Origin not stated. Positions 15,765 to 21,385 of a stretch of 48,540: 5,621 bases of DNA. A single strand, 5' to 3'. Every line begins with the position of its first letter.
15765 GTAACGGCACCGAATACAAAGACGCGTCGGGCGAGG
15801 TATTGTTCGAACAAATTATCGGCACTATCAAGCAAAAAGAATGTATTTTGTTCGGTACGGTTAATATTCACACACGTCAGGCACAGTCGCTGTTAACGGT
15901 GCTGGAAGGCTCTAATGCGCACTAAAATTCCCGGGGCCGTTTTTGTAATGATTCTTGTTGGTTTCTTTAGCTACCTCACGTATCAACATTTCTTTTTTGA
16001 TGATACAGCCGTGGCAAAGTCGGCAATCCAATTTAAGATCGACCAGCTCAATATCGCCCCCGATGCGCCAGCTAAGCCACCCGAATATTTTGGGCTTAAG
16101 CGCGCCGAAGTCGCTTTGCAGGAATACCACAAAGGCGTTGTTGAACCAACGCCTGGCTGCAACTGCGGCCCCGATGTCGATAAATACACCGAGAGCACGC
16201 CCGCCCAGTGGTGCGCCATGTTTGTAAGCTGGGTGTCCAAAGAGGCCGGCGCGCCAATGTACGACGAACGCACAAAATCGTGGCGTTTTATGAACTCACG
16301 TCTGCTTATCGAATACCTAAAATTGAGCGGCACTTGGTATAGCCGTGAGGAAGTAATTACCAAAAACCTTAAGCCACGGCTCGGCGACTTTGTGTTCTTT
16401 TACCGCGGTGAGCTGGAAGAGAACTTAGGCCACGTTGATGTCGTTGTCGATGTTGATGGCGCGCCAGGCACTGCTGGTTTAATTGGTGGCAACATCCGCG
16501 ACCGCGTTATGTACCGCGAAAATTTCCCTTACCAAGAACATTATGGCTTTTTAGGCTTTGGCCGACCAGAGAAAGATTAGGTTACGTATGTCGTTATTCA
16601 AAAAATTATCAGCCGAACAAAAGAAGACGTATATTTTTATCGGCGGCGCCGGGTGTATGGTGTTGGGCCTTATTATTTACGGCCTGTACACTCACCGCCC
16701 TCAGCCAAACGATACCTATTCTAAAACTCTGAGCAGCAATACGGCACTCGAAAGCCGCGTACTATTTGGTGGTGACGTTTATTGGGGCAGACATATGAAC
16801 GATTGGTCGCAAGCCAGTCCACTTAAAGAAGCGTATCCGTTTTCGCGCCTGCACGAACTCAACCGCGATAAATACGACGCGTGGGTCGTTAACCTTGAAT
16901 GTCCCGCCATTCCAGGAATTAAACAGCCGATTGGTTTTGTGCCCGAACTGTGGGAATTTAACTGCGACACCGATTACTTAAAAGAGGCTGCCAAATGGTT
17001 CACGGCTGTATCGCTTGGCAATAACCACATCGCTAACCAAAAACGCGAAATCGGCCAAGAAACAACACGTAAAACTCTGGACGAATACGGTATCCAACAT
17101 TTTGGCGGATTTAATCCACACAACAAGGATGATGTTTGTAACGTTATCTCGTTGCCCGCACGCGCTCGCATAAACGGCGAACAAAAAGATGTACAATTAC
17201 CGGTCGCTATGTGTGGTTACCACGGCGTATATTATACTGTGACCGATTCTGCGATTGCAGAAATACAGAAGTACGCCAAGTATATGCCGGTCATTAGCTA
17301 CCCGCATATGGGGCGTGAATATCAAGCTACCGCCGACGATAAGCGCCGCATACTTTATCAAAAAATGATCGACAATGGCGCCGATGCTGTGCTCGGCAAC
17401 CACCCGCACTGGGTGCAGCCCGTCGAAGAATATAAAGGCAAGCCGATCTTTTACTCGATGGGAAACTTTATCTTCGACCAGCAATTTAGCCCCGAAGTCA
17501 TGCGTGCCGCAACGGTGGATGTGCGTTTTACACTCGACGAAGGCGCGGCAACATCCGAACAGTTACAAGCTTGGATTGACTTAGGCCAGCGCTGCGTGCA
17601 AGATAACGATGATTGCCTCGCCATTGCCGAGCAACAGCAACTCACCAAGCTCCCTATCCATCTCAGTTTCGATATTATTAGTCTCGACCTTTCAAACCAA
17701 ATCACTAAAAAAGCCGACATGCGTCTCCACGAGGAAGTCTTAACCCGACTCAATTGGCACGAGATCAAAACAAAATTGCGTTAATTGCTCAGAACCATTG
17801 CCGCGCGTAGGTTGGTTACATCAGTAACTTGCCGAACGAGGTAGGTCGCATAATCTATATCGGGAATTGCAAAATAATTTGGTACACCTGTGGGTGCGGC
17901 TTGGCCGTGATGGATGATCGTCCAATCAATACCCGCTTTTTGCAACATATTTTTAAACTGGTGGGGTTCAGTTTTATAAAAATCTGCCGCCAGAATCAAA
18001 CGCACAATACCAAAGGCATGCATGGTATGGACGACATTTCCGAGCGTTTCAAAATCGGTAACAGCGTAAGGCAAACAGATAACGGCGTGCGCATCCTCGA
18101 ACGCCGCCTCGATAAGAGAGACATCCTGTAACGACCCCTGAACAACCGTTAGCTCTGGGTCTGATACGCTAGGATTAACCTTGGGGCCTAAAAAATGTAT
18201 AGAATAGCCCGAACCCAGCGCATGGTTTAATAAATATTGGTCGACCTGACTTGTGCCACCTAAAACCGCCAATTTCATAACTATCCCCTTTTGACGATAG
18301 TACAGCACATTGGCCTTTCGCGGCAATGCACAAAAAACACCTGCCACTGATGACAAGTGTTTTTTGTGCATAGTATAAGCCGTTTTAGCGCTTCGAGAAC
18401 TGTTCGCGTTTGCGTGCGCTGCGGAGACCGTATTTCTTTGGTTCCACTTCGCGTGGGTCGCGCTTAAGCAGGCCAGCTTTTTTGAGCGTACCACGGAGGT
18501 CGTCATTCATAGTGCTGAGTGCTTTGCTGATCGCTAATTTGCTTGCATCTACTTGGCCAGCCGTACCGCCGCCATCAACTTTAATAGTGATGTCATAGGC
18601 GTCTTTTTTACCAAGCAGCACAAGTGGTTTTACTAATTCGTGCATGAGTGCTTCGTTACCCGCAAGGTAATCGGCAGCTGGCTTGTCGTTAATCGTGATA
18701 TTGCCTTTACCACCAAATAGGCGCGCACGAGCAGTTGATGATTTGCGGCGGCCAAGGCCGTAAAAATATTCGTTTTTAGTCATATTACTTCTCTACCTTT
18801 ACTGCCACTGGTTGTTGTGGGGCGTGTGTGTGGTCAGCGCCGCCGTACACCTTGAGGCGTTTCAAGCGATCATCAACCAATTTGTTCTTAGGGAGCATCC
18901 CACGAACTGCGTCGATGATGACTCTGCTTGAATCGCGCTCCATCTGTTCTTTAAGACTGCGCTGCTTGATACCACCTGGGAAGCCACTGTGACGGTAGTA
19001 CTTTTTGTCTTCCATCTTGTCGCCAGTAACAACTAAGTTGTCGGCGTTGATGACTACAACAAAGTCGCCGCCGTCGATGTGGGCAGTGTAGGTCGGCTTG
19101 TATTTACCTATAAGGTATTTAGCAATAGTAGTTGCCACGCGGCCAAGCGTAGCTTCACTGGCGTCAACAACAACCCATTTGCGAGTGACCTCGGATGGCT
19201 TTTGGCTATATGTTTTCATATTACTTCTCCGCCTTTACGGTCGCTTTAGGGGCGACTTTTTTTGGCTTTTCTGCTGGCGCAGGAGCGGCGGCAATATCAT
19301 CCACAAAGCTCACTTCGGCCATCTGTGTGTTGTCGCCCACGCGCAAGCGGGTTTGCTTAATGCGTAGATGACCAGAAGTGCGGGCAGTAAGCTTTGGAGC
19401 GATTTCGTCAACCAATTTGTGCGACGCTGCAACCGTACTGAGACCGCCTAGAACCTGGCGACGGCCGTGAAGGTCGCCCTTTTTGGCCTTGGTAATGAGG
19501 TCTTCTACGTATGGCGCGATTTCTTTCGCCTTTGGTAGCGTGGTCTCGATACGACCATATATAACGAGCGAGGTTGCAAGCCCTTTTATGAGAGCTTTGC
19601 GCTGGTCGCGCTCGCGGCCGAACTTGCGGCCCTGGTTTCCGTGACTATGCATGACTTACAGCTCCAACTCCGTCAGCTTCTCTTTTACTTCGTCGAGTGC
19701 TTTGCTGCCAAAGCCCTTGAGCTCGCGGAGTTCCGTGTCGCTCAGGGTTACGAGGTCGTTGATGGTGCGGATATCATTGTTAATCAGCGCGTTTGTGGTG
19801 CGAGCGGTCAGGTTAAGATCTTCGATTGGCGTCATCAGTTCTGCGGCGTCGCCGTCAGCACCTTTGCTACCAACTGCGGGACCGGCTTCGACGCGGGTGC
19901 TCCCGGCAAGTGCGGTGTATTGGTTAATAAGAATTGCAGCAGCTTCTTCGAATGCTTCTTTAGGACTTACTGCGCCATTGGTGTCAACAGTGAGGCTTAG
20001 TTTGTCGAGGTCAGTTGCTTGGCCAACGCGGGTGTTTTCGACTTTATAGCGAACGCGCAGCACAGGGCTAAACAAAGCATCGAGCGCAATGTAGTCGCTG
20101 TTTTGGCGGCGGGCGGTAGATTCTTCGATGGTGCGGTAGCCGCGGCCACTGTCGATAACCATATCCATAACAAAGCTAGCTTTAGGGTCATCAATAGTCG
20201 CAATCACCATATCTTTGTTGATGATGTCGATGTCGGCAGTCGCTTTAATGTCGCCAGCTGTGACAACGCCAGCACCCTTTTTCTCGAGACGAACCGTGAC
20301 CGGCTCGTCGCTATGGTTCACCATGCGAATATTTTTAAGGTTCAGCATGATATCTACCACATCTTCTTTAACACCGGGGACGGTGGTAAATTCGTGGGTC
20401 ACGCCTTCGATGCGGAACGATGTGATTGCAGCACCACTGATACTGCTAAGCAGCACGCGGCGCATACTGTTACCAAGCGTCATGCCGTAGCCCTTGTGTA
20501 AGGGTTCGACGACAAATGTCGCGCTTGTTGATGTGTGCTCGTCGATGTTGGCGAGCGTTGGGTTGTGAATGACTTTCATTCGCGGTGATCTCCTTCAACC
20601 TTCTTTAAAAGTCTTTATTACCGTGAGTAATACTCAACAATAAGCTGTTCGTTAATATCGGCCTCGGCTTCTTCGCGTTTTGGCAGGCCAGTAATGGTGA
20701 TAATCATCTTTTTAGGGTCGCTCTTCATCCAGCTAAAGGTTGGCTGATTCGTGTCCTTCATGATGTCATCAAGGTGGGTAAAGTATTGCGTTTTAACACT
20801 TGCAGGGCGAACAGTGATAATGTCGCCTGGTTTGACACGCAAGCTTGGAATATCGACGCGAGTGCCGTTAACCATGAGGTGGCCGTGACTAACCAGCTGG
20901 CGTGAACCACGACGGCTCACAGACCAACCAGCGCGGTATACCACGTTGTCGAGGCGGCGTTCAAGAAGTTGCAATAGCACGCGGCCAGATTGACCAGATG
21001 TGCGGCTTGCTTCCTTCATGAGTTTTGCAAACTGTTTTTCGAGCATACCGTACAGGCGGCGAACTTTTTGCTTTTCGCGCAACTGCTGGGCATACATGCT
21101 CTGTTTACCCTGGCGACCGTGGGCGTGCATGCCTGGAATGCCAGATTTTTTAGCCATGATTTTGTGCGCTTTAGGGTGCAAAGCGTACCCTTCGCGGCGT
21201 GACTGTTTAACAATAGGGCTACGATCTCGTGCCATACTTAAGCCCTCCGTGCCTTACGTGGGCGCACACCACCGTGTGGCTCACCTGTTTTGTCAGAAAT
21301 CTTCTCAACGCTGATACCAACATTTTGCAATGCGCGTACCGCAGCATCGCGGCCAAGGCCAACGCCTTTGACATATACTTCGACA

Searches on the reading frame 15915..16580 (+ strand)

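Call 10: search_protein_families(library=ncbifam, proteins=[window:15915-16580:+], max_evalue=0.00001)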
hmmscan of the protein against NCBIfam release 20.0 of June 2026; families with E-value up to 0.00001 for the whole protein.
window:15915-16580:+ (221 aa): 1 family
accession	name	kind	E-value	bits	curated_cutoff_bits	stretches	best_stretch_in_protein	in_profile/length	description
TIGR02594.1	TIGR02594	subfamily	4.6e-10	39.9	70.55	1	96-200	38-119/132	TIGR02594 family protein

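Call 66: search_protein_families(library=pfam, proteins=[window:15915-16580:+], max_evalue=0.1)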
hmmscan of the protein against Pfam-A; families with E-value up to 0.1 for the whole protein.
window:15915-16580:+ (221 aa): 3 families
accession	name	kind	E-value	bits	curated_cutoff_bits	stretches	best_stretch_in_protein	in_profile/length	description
PF05257.22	CHAP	-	2.3e-08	34.9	26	1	97-191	6-79/81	CHAP domain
PF10030.15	DUF2272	-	1.5e-05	25.3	27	1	94-201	43-161/191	Uncharacterized protein conserved in bacteria (DUF2272)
PF17948.6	DnaT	-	0.065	13.4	25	0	94-110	44-60/69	DnaT DNA-binding domain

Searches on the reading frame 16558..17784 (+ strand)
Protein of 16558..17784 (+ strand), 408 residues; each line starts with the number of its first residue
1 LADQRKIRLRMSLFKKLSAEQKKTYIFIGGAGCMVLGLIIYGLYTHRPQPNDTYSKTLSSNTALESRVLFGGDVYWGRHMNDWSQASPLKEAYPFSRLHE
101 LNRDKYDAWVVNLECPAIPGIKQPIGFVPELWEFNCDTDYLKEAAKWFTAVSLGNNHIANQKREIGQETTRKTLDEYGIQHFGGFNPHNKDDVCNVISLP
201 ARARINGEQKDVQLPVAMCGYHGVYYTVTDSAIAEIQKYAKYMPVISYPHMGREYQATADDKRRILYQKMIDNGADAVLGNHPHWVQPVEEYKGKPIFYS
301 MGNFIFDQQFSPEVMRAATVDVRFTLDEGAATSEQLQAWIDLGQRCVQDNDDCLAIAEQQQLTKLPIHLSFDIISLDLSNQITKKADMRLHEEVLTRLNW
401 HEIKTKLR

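Call 10: search_protein_families(library=ncbifam, proteins=[window:16558-17784:+], max_evalue=0.00001)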
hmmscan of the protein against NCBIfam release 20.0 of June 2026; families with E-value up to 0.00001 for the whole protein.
window:16558-17784:+ (408 aa): 1 family
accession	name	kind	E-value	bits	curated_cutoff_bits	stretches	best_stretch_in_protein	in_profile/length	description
NF038314.1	epimerase_MslH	equivalog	9.5e-12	44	700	1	233-314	244-325/439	lasso peptide C-terminal Trp epimerase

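Call 66: search_protein_families(library=pfam, proteins=[window:16558-17784:+], max_evalue=0.1)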
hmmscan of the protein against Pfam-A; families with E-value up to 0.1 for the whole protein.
window:16558-17784:+ (408 aa): 1 family
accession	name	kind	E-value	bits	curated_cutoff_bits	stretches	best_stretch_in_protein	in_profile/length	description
PF09587.15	PGA_cap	-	1.6e-38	133.1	27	1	68-308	2-255/255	Bacterial capsule synthesis protein PGA_cap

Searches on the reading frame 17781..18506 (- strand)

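Call 10: search_protein_families(library=ncbifam, proteins=[window:17781-18506:-], max_evalue=0.00001)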
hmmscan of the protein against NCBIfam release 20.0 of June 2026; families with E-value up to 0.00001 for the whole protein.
window:17781-18506:- (241 aa): 0 families

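Call 66: search_protein_families(library=pfam, proteins=[window:17781-18506:-], max_evalue=0.1)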
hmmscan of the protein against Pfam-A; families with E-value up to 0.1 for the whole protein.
window:17781-18506:- (241 aa): 3 families
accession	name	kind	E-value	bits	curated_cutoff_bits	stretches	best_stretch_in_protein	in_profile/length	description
PF13460.12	NAD_binding_10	-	1.4e-07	32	27.2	1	83-188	1-131/184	NAD(P)H-binding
PF05368.20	NmrA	-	0.00067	19.8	27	1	78-147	4-78/298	NmrA-like family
PF01370.27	Epimerase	-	0.0094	15.8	20.9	1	81-145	3-71/240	NAD dependent epimerase/dehydratase family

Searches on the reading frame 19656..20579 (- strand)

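Call 10: search_protein_families(library=ncbifam, proteins=[window:19656-20579:-], max_evalue=0.00001)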
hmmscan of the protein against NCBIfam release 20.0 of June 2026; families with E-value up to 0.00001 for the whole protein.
window:19656-20579:- (307 aa): 10 families
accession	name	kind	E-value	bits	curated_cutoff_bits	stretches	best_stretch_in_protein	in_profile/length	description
NF003519.0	PRK05182.2-5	equivalog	2.1e-104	349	277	1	7-306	7-311/320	DNA-directed RNA polymerase subunit alpha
TIGR02027.1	rpoA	equivalog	1.1e-97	326.8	227.8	1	20-307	2-293/298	DNA-directed RNA polymerase subunit alpha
NF003513.0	PRK05182.1-2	equivalog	3.8e-97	325.2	302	1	10-307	15-313/338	DNA-directed RNA polymerase subunit alpha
NF003514.0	PRK05182.1-4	equivalog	2e-91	306.1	434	1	3-307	3-306/338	DNA-directed RNA polymerase subunit alpha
NF003516.0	PRK05182.2-2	equivalog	6.3e-89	298.2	353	1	12-303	13-300/315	DNA-directed RNA polymerase subunit alpha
NF003515.0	PRK05182.2-1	equivalog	1.9e-86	290.2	406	1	4-307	4-308/314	DNA-directed RNA polymerase subunit alpha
NF003517.0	PRK05182.2-3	equivalog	3.9e-84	282.6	356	1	6-306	10-315/344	DNA-directed RNA polymerase subunit alpha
NF003518.0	PRK05182.2-4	equivalog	9.3e-70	235.3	523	1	5-307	5-306/312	DNA-directed RNA polymerase subunit alpha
NF001988.0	PRK00783.1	equivalog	2.9e-06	27.1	153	0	13-128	7-128/266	DNA-directed RNA polymerase subunit D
NF033442.0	BREX_PglW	equivalog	7.2e-06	24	990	1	241-305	789-853/1391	BREX system serine/threonine kinase PglW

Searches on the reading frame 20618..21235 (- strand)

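Call 11: search_protein_families(library=ncbifam, proteins=[window:20618-21235:-], max_evalue=0.00001)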
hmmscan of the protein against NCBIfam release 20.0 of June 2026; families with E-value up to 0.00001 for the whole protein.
window:20618-21235:- (205 aa): 4 families
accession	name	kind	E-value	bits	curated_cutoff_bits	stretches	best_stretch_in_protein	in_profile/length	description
NF003717.0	PRK05327.1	equivalog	5.2e-71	238.7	116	1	1-205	1-202/202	30S ribosomal protein S4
TIGR01017.1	rpsD_bact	equivalog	1.7e-62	210.7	177.2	1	5-205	3-200/200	30S ribosomal protein S4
NF003139.0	PRK04051.1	equivalog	4.6e-13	49.4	138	1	89-136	99-146/179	30S ribosomal protein S4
TIGR01018.1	uS4_arch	equivalog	1.2e-09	38.3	82.25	1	89-135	100-146/162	30S ribosomal protein S4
